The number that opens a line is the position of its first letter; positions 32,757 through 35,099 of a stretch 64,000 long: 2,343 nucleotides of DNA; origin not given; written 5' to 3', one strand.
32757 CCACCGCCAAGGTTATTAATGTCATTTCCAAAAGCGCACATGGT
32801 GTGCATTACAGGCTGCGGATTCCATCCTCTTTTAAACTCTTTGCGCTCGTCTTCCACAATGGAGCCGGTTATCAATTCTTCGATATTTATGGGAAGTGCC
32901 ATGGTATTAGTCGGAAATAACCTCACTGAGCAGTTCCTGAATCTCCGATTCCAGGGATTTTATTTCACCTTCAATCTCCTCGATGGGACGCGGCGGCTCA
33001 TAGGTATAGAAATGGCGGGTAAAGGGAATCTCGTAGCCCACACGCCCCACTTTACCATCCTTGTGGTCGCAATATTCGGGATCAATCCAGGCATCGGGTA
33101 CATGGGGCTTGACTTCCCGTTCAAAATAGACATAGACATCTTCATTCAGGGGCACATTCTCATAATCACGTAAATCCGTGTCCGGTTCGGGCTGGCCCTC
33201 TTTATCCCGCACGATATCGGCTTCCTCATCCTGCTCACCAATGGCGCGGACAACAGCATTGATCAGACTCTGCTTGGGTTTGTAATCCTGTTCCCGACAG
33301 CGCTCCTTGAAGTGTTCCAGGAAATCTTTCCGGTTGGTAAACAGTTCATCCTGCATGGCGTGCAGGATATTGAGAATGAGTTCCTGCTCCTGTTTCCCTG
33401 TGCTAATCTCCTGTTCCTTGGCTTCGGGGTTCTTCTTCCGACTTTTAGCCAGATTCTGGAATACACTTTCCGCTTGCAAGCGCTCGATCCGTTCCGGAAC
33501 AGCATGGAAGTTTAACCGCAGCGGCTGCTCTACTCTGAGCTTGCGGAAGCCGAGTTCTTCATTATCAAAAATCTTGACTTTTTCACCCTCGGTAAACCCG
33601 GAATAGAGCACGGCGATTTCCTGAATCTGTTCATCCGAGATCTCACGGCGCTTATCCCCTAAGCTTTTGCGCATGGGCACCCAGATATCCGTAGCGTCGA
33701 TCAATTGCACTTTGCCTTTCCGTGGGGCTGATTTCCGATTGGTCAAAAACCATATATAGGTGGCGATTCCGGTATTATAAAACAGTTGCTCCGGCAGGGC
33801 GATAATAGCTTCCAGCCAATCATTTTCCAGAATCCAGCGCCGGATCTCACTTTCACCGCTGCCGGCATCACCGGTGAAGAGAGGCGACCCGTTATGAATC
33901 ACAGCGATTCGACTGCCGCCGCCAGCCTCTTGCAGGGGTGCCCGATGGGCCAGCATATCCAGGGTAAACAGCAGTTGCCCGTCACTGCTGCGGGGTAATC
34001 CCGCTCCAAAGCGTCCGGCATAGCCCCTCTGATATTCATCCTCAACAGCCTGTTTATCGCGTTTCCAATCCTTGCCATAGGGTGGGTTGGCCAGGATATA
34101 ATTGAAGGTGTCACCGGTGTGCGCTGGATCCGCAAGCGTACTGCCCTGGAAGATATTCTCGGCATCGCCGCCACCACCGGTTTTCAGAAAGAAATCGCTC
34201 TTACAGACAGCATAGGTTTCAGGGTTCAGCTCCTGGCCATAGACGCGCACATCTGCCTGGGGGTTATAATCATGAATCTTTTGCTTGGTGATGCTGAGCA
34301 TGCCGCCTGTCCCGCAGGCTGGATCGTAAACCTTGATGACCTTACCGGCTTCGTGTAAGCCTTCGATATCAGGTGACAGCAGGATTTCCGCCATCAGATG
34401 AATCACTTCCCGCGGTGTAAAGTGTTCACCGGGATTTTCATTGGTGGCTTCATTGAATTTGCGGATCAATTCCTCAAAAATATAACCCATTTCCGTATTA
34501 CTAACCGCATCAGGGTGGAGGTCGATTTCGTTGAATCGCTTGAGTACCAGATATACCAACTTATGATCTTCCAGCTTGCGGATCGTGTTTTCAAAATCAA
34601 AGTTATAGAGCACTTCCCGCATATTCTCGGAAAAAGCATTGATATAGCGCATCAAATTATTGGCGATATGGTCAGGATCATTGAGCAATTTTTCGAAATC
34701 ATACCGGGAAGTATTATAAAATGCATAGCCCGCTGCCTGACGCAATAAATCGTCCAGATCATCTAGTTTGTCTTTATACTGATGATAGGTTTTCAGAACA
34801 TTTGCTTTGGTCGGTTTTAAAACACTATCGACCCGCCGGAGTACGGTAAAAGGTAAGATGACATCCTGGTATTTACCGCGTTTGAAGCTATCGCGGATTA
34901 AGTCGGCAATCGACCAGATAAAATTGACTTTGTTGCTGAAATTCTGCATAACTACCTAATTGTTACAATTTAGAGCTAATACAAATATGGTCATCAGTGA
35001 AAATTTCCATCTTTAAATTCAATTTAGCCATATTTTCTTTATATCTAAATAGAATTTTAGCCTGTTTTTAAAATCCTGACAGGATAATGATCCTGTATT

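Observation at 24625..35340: Complete type I R-M operon bracketed by 164-bp near-identical direct repeats, with no integrase or transposase: a candidate repeat-mediated mobile R-M unit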

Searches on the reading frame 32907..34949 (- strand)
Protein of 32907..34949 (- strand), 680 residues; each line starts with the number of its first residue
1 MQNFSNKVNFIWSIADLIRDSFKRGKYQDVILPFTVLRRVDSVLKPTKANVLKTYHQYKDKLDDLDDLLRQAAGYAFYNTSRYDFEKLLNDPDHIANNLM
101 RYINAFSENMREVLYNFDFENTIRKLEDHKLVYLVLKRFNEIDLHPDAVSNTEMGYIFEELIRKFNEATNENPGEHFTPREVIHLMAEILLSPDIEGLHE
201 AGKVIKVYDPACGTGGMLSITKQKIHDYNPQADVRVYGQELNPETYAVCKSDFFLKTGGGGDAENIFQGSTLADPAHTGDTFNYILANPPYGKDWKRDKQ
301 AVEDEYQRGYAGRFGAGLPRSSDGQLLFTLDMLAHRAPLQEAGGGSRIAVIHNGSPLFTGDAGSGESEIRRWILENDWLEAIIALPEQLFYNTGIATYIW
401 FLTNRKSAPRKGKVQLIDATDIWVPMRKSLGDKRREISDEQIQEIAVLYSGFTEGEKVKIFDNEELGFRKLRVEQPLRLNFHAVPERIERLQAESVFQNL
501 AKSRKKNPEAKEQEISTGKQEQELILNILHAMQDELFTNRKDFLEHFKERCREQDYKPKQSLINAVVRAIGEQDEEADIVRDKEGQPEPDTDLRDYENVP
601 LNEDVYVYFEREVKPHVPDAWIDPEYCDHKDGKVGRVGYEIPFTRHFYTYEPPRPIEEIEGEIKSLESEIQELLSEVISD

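Call 5: search_protein_families(library=pfam, proteins=[window:32907-34949:-])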
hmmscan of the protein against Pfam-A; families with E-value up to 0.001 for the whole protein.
window:32907-34949:- (680 aa): 2 families
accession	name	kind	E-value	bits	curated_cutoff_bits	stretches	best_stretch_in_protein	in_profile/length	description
PF02384.22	N6_Mtase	-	4.3e-57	194.2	20.4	1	153-454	5-277/311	N-6 DNA Methylase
PF12161.14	HsdM_N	-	4.3e-23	82.9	24.5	1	9-137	3-133/135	HsdM N-terminal domain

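Call 16: find_encoding_contigs(protein=window:32907-34949:-, flank=10000, max_places=10)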
Protein window:32907-34949:- (680 aa): 2 contigs read that carry it; 2 places shown.
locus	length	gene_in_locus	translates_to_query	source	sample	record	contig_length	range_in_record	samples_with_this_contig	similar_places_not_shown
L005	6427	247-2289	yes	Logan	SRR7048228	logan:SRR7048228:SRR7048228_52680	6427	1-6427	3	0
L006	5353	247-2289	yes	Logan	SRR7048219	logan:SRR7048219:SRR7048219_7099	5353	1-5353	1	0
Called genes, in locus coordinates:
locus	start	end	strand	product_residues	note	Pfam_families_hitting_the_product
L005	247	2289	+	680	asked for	PF12161:HsdM_N, PF02384:N6_Mtase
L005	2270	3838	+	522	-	PF04326:SLFN_AlbA_2, PF13749:HATPase_c_4, PF21247:Fic-like_C (weak)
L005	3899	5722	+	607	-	PF03235:GmrSD_N, PF07510:GmrSD_C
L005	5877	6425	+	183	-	?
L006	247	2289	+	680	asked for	PF12161:HsdM_N, PF02384:N6_Mtase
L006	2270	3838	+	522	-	PF04326:SLFN_AlbA_2, PF13749:HATPase_c_4, PF21247:Fic-like_C (weak)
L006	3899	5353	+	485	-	?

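Call 37: find_homologous_proteins(query=window:32907-34949:-, max_evalue=1e-100)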
Query window:32907-34949:- (680 aa): 7998 proteins with E <= 1e-100 among 8000 candidates; the best 120 are listed.
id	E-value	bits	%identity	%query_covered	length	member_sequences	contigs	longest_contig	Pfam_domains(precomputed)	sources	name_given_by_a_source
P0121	0.0e+0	1570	100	100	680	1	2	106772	PF02384.23,PF12161.15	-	-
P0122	0.0e+0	1245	78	100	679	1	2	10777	PF02384.23,PF12161.15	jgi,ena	-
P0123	0.0e+0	1243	79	100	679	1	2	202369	PF02384.23,PF12161.15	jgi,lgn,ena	-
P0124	0.0e+0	1215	76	100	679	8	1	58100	PF02384.23,PF12161.15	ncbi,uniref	ncbi:type I restriction-modification system subunit M [Fodinibius sp. SL11]|uniref:type I restrictio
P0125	0.0e+0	1202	76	100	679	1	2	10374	PF02384.23,PF12161.15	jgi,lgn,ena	jgi:type I restriction enzyme M protein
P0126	0.0e+0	1192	75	100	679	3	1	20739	PF02384.23,PF12161.15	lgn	-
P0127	0.0e+0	1185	74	100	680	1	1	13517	PF02384.23,PF12161.15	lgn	-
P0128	0.0e+0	1175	74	100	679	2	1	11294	PF02384.23,PF12161.15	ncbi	-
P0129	0.0e+0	1150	72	100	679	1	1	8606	PF02384.23,PF12161.15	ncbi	-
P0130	0.0e+0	1145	72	100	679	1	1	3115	PF02384.23,PF12161.15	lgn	-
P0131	0.0e+0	1143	73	100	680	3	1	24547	PF02384.23,PF12161.15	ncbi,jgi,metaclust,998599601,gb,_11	metaclust:\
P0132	0.0e+0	1133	71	100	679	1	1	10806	PF02384.23,PF12161.15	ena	-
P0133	0.0e+0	1127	73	100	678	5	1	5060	PF02384.23,PF12161.15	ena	-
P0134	5.3e-291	985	62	100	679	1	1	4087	PF02384.23,PF12161.15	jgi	jgi:type I restriction enzyme M protein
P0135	2.4e-290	983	64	100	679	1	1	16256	PF02384.23,PF07669.18,PF12161.15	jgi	-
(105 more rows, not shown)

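Call 38: find_encoding_contigs(protein=P0123, flank=10000, max_places=3)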
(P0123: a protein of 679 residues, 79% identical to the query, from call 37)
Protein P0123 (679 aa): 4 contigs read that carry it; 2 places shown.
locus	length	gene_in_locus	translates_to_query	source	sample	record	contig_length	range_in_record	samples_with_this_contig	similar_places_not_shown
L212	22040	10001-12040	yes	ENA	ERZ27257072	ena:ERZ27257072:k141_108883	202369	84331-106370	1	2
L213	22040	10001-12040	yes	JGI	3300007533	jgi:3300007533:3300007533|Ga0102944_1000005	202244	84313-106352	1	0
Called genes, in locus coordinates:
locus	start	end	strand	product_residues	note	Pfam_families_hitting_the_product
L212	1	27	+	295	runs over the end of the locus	PF00251:Glyco_hydro_32N (weak), PF04041:Glyco_hydro_130, PF04616:Glyco_hydro_43 (weak)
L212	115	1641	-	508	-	PF17152:CHASE8 (weak), PF00015:MCPsignal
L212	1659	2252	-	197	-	PF13689:DUF4154 (weak)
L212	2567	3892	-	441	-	PF00285:Citrate_synt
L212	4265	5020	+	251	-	PF00106:adh_short, PF23441:SDR, PF08659:KR, PF13561:adh_short_C2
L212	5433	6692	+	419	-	PF14870:PSII_BNR, PF18962:Por_Secre_tail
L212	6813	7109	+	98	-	PF12802:MarR_2 (weak), PF12840:HTH_20, PF01022:HTH_5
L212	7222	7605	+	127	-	PF05514:HR_lesion (faint), PF07681:DoxX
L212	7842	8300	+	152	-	-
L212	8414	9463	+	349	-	PF03706:LPG_synthase_TM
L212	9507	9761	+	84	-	PF00589:Phage_integrase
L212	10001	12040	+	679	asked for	PF12161:HsdM_N, PF02384:N6_Mtase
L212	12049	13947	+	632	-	PF04326:SLFN_AlbA_2, PF13749:HATPase_c_4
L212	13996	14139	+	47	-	-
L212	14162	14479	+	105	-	PF06296:RelE (weak)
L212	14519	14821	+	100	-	PF15731:MqsA_antitoxin, PF12844:HTH_19 (weak), PF01381:HTH_3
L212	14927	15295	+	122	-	PF13366:PDDEXK_3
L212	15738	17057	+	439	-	PF01420:Methylase_S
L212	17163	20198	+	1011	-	PF04313:HSDR_N, PF00270:DEAD (weak), PF04851:ResIII, PF18766:SWI2_SNF2, PF22679:T1R_D3-like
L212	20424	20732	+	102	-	PF01610:DDE_Tnp_ISL3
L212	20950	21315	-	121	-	-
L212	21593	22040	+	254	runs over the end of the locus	PF08220:HTH_DeoR, PF08279:HTH_11, PF00455:DeoRC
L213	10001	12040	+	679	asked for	PF12161:HsdM_N, PF02384:N6_Mtase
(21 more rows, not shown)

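Call 39: find_encoding_contigs(protein=P0122, flank=10000, max_places=3)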
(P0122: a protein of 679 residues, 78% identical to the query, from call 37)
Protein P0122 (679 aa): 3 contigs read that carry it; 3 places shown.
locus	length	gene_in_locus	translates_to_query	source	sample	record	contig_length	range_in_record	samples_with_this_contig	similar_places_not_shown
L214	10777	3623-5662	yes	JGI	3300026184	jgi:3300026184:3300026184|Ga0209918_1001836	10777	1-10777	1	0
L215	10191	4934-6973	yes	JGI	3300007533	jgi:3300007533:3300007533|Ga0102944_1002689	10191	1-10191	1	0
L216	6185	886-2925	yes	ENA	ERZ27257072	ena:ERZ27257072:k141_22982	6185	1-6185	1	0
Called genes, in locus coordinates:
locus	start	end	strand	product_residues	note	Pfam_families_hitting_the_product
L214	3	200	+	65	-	?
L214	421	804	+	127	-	PF03965:Penicillinase_R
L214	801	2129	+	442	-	PF05569:Peptidase_M56, PF13620:CarboxypepD_reg, PF13715:CarbopepD_reg_2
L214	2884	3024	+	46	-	-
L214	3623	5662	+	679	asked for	PF12161:HsdM_N, PF02384:N6_Mtase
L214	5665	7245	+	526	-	-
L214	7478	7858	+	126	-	PF13366:PDDEXK_3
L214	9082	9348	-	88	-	-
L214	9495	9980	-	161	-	-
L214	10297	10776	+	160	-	?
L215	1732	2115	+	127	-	PF03965:Penicillinase_R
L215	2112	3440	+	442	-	PF05569:Peptidase_M56, PF13620:CarboxypepD_reg, PF13715:CarbopepD_reg_2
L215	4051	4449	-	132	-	-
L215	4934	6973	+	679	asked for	PF12161:HsdM_N, PF02384:N6_Mtase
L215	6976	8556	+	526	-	-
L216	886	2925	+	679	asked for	PF12161:HsdM_N, PF02384:N6_Mtase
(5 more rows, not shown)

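Call 50: find_encoding_contigs(protein=P0124, flank=10000, max_places=3)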
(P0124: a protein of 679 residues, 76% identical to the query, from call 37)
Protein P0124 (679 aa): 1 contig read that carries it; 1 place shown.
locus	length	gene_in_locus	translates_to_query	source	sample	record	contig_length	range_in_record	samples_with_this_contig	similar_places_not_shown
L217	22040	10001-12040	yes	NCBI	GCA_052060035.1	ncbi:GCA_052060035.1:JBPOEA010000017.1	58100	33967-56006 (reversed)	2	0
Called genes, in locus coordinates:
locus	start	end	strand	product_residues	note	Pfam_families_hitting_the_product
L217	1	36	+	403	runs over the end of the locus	PF13356:Arm-DNA-bind_3, PF14659:Phage_int_SAM_3, PF22022:Phage_int_M, PF00589:Phage_integrase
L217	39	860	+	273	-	-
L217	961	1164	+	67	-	PF05930:Phage_AlpA, PF12728:HTH_17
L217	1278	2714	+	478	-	PF08706:D5_N, PF19263:DUF5906, PF03288:Pox_D5 (faint)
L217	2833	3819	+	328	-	PF21957:Zn_ribbon_16, PF19898:DUF6371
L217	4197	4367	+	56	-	-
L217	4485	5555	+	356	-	PF18144:SMODS (weak), PF21654:DncV-like_NTFase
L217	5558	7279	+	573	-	PF14461:Prok-E2_B, PF00899:ThiF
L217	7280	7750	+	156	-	PF14464:Prok-JAB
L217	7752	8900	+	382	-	PF18145:SAVED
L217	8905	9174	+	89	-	PF26761:Acb5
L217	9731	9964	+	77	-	-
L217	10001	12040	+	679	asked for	PF12161:HsdM_N, PF02384:N6_Mtase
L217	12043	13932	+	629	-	PF04326:SLFN_AlbA_2, PF13749:HATPase_c_4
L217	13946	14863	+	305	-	PF14088:DUF4268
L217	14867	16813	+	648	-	PF01420:Methylase_S (weak)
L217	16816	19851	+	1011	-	PF04313:HSDR_N, PF00270:DEAD (weak), PF04851:ResIII, PF18766:SWI2_SNF2, PF22679:T1R_D3-like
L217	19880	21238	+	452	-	PF01966:HD, PF13286:HD_assoc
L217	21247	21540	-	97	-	-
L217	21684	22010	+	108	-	PF05930:Phage_AlpA, PF12728:HTH_17 (weak)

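Call 51: find_encoding_contigs(protein=P0131, flank=10000, max_places=3)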
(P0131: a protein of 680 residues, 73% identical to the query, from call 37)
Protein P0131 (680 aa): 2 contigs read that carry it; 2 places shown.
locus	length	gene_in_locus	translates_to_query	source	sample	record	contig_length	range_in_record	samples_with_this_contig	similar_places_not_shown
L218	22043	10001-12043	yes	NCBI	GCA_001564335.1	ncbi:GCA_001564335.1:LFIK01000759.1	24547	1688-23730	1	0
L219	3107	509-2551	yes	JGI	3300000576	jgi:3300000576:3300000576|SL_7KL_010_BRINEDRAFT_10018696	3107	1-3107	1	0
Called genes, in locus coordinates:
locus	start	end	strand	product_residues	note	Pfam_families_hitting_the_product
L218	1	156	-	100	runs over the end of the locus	PF20619:DUF6804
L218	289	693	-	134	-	-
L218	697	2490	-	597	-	PF00069:Pkinase, PF01636:APH (faint), PF07714:PK_Tyr_Ser-Thr, PF07728:AAA_5 (faint), PF00004:AAA, PF17862:AAA_lid_3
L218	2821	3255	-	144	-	-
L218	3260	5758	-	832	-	PF00012:HSP70, PF06723:MreB_Mbl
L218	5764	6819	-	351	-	-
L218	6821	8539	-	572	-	-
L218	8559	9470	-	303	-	PF06271:RDD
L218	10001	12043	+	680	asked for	PF12161:HsdM_N, PF02384:N6_Mtase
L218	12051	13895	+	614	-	PF03235:GmrSD_N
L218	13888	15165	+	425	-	PF01420:Methylase_S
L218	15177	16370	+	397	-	-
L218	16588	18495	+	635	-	-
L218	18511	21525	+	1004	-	PF04313:HSDR_N, PF00270:DEAD (weak), PF04851:ResIII, PF18766:SWI2_SNF2, PF22679:T1R_D3-like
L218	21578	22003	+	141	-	-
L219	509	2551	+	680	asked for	PF12161:HsdM_N, PF02384:N6_Mtase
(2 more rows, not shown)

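Call 62: search_protein_families(library=padloc, proteins=[window:32907-34949:-], max_evalue=0.00001)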
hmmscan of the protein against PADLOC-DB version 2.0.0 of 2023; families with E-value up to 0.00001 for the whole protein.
window:32907-34949:- (680 aa): 22 families
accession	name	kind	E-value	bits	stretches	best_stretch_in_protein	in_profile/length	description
PDLC03029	MTase_I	-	9.6e-276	914.5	1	2-678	4-660/661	Type I methyltransferase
PDLC03031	MTase_I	-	1.1e-42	144.2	1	11-456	12-460/834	Type I methyltransferase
PDLC03022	MTase_I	-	1.3e-40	137.5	1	11-428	10-427/857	Type I methyltransferase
PDLC03019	MTase_I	-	2.8e-39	133.1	1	11-472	12-440/932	Type I methyltransferase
PDLC03027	MTase_I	-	6.8e-38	128.7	1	94-435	72-393/810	Type I methyltransferase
PDLC03035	MTase_I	-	2.3e-36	123.5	1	10-453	13-435/653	Type I methyltransferase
PDLC03038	MTase_I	-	5.3e-32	108.6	1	9-453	11-424/896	Type I methyltransferase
PDLC03021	MTase_I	-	2.2e-31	107.3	1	93-457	84-423/491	Type I methyltransferase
PDLC03026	MTase_I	-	8.7e-31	105.6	1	102-474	74-423/487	Type I methyltransferase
PDLC03028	MTase_I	-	2.3e-29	100.1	1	9-456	731-1166/1236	Type I methyltransferase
PDLC03039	MTase_I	-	2.5e-28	96.6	1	5-466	5-436/708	Type I methyltransferase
PDLC04134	mad2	-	6.9e-28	95.7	1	9-453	143-488/492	mads_2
PDLC03033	MTase_I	-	8.7e-26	89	1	156-445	184-457/541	Type I methyltransferase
PDLC03032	MTase_I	-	1.4e-25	87.5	1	152-421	138-385/1001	Type I methyltransferase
PDLC03240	MTase_II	-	4e-23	80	1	12-453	13-432/511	Type II methyltransferase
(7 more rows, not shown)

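Call 63: search_protein_families(library=ncbifam, proteins=[window:32907-34949:-], max_evalue=0.00001)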
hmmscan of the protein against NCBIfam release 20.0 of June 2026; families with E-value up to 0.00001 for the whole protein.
window:32907-34949:- (680 aa): 2 families
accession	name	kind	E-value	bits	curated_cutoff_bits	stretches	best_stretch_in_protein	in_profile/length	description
TIGR00497.1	hsdM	equivalog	3.3e-29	102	242.75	1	154-430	180-441/515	type I restriction-modification system subunit M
NF047738.1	antiphage_MADS2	equivalog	3.5e-13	48.7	720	1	106-227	250-355/654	methylation-associated defense system DNA methyltransferase MAD2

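Call 77: search_dna_similar(query=window:32907-34949:-, collection=plasmids, mode=protein, max_rows=8, max_evalue=1e-50)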
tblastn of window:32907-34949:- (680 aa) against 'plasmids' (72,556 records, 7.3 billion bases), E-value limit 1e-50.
Records with a match: 818; places in all: 843; records where one place covers at least 80% of the query: 720.
Best place of each record, by identity: <60% 818.
By first word of the organism name: Klebsiella 522; Enterobacter 42; Escherichia 41; Acinetobacter 25; Citrobacter 21; Rhodococcus 16; Aeromonas 10; Raoultella 10; Acetobacter 9; Roseomonas 8; and 65 more.
By predicted mobility (MOB-suite, as given by PLSDB): conjugative 547; non-mobilizable 197; mobilizable 74.
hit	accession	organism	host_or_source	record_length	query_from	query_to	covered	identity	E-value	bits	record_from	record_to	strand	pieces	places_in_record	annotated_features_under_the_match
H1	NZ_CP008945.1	Corynebacterium atypicum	Homo sapiens,unknown human clinical ...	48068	5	650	95%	48.8%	0e+0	633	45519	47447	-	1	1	class I SAM-dependent DNA methyltransferase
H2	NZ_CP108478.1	Streptomyces mirabilis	-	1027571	8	650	95%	48.9%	0e+0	595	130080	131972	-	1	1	record has no annotation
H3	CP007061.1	Halobacterium sp. DL1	-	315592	1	650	96%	48.2%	0e+0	611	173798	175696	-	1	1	DNA methyltransferase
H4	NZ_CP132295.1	Natronococcus sp. AD-5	cell culture,sediment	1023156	1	650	96%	47.6%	0e+0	608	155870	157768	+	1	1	record has no annotation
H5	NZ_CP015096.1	Salipiger abyssi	single cell,marine seawater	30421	3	650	95%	47.6%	0e+0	603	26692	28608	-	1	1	class I SAM-dependent DNA methyltransferase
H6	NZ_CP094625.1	Bacillus thuringiensis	whole organism,soil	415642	1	650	96%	47.2%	0e+0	581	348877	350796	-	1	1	none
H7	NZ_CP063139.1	Francisella philomiragia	Homo sapiens,soft tissue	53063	10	650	94%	47.9%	0e+0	605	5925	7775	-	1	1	class I SAM-dependent DNA methyltransferase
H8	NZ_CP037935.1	Marinobacter sp. JH2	whole organism,Water from the baltic sea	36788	3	650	95%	47.1%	0e+0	587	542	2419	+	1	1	class I SAM-dependent DNA methyltransferase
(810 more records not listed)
